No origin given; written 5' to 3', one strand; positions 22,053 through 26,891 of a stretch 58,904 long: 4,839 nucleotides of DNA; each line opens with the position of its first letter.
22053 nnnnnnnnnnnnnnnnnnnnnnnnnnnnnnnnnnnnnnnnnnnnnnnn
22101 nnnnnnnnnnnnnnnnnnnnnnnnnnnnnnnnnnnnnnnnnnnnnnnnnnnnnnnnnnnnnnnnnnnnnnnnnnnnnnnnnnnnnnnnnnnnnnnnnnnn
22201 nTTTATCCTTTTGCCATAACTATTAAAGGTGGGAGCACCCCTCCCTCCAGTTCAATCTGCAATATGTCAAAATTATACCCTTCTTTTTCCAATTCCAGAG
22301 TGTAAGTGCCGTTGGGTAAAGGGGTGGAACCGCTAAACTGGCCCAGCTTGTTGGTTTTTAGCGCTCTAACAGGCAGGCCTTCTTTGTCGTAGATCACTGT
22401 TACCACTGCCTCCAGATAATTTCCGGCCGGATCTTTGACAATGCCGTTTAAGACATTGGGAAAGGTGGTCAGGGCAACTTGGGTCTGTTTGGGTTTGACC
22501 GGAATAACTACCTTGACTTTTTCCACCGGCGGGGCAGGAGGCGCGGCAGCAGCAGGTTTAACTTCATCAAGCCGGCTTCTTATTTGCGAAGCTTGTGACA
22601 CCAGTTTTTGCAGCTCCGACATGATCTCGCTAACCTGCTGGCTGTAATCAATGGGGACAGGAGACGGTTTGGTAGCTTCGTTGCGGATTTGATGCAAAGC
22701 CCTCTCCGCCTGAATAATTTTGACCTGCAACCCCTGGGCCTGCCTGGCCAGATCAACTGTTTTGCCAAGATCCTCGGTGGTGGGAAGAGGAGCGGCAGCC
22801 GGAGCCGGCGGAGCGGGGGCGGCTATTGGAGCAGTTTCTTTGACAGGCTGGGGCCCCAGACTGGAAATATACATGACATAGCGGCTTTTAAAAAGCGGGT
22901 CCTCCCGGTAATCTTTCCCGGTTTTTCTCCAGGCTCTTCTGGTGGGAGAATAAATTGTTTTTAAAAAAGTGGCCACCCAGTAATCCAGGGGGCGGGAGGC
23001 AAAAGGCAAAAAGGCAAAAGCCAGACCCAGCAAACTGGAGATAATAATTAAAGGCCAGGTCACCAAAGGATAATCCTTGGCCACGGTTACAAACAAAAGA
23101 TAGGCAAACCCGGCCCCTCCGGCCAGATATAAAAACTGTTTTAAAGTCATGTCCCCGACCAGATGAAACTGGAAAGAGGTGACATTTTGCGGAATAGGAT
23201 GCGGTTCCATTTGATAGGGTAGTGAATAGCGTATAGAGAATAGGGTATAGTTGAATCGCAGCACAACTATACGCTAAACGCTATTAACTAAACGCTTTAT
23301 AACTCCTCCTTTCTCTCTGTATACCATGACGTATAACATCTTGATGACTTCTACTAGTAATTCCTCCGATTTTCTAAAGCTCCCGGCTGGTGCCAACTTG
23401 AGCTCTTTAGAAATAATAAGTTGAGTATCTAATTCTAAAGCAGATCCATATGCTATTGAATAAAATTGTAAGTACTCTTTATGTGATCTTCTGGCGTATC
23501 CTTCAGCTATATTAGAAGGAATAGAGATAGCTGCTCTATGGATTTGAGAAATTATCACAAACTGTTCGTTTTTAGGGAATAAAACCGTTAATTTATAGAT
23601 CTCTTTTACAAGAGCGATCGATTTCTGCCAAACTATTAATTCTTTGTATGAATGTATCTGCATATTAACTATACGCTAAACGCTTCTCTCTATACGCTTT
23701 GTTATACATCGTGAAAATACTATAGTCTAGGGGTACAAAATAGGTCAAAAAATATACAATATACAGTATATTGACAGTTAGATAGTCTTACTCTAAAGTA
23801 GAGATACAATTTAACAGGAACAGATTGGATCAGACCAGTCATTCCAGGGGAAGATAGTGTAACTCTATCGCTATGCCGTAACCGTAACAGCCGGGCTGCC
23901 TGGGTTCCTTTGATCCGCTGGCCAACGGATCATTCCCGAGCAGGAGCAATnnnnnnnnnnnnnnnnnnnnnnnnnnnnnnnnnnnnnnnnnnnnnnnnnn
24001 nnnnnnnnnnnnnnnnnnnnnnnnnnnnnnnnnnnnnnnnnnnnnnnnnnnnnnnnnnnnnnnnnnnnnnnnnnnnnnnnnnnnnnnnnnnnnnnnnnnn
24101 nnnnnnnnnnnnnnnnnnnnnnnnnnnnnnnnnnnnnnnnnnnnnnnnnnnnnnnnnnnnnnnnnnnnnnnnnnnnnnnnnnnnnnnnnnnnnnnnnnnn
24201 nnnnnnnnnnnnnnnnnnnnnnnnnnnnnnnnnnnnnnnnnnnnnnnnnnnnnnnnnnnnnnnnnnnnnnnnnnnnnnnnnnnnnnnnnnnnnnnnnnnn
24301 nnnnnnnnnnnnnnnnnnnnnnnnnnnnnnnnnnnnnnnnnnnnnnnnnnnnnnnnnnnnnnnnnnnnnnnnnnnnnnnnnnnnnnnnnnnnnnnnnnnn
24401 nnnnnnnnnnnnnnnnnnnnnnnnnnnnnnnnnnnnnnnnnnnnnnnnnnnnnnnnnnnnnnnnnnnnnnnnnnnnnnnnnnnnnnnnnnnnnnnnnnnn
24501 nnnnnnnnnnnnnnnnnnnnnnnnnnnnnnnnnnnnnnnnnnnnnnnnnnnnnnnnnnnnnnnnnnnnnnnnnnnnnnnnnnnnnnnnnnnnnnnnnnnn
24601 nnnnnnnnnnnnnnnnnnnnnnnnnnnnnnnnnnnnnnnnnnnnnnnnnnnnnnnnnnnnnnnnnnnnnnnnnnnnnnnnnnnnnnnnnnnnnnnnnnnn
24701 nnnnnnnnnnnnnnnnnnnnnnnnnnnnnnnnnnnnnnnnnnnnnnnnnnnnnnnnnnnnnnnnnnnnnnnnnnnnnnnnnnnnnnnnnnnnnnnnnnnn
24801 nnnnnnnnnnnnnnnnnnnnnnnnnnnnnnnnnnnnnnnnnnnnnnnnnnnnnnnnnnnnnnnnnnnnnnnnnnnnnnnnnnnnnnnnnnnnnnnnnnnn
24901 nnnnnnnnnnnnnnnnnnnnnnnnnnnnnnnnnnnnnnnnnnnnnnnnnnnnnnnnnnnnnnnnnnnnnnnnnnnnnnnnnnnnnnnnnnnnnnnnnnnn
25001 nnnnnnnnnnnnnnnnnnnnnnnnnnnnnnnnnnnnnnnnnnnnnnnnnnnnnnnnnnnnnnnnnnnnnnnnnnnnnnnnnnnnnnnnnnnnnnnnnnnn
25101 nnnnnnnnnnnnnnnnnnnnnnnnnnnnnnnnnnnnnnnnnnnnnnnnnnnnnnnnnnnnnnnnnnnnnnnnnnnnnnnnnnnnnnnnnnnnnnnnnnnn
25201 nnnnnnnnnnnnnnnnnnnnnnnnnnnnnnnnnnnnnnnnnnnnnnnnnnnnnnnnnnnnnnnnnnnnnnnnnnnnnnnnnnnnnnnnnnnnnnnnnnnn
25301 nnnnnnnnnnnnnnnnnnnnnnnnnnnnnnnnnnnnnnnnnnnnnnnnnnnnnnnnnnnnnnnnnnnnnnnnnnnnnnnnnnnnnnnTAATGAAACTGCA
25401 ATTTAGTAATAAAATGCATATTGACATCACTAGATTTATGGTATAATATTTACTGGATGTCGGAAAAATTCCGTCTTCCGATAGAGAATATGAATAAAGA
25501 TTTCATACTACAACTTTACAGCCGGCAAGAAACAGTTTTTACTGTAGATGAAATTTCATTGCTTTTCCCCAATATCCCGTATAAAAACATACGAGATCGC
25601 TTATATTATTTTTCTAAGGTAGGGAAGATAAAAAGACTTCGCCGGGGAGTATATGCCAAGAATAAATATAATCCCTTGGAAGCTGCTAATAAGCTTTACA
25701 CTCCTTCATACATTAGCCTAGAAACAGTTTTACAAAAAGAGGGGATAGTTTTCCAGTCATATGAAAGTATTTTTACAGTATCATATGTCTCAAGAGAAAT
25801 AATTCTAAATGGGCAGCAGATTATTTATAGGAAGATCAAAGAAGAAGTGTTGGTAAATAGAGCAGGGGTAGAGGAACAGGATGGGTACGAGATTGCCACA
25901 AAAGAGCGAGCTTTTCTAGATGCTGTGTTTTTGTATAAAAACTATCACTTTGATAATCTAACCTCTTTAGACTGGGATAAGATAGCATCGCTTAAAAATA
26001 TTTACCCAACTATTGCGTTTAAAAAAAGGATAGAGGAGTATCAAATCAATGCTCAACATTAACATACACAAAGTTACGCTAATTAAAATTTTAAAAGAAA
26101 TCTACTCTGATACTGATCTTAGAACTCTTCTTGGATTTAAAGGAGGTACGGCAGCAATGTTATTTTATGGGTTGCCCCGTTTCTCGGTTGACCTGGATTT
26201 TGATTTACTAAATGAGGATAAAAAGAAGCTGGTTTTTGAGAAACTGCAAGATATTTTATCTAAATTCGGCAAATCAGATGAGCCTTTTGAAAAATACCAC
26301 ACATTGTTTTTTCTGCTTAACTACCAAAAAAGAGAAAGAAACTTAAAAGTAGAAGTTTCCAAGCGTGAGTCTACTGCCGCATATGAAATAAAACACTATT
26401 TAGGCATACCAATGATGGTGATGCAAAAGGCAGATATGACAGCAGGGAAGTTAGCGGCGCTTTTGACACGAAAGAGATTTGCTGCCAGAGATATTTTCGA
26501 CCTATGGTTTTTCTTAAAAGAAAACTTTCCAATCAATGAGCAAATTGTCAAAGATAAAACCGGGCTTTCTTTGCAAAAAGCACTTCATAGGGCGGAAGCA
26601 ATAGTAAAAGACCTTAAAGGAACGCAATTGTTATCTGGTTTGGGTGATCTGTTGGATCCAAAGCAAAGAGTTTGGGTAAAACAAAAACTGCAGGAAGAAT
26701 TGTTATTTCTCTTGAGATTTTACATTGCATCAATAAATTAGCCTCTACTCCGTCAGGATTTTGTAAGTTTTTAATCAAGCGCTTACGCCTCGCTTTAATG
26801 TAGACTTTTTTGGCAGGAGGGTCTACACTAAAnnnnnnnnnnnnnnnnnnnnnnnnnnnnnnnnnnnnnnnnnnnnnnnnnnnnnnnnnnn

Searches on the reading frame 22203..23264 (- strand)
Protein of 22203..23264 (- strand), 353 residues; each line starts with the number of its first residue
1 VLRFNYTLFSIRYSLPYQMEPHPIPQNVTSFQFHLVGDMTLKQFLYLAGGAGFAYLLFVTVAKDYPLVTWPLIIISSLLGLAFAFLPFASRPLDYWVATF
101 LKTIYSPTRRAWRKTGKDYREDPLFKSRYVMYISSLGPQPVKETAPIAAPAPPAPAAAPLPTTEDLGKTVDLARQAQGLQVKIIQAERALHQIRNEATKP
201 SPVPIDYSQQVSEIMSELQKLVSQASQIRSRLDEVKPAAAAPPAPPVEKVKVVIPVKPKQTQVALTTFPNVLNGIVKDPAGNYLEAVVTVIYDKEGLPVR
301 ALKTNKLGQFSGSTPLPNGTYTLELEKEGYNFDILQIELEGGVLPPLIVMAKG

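Call 43: search_protein_families(library=pfam, proteins=[window:22203-23264:-], max_evalue=0.001)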
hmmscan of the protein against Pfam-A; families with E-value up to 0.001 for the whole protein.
window:22203-23264:- (353 aa): 2 families
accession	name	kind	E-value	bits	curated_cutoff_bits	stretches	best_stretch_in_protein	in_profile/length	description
PF12666.12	PrgI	-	4.8e-06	27.5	27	1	23-110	1-89/91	PrgI family protein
PF13620.12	CarboxypepD_reg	-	2.8e-05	24.8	32.3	1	272-331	2-60/82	Carboxypeptidase regulatory-like domain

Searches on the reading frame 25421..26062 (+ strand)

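Call 43: search_protein_families(library=pfam, proteins=[window:25421-26062:+], max_evalue=0.001)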
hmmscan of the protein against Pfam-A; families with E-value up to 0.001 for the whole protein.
window:25421-26062:+ (213 aa): 1 family
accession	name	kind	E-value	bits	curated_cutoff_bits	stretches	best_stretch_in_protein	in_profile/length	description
PF13338.12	AbiEi_4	-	3.6e-05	24.2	25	1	28-79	2-47/49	Transcriptional regulator, AbiEi antitoxin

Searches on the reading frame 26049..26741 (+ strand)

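Call 43: search_protein_families(library=pfam, proteins=[window:26049-26741:+], max_evalue=0.001)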
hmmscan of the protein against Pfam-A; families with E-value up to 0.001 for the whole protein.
window:26049-26741:+ (230 aa): 1 family
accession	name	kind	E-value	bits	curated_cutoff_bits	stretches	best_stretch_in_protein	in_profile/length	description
PF08843.17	AbiEii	-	5.7e-21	76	22.5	1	14-164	2-177/238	Nucleotidyl transferase AbiEii toxin, Type IV TA system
